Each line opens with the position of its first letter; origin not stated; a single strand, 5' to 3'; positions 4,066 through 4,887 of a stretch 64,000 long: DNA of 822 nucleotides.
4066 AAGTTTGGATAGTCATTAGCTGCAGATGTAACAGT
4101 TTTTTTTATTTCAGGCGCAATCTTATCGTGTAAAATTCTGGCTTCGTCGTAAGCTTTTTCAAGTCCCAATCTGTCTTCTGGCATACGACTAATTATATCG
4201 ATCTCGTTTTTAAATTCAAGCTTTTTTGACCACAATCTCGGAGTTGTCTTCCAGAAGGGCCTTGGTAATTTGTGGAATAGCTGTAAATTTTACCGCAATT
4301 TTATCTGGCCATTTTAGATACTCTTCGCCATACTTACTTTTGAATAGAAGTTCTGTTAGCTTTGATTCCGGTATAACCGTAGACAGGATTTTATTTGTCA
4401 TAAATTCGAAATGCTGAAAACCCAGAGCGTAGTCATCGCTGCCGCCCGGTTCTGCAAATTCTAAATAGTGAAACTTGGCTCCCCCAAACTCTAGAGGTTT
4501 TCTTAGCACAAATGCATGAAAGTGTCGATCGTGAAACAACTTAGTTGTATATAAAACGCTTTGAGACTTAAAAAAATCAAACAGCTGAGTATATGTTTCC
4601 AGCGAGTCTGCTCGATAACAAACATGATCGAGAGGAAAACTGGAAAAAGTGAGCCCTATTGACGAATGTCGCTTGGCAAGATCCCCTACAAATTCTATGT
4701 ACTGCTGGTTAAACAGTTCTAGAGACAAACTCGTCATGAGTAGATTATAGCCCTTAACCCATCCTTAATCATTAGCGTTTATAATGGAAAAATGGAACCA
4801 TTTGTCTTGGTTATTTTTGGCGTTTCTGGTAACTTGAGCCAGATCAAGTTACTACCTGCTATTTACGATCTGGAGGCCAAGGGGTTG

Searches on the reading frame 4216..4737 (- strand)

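Call 51: search_protein_families(library=pfam, proteins=[window:4216-4737:-], max_evalue=0.0001)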
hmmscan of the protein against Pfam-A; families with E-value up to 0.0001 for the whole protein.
window:4216-4737:- (173 aa): 1 family
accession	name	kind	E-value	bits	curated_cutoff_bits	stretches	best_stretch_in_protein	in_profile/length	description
PF06185.18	YecM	-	1.8e-12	47.8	25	1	9-162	5-152/180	YecM protein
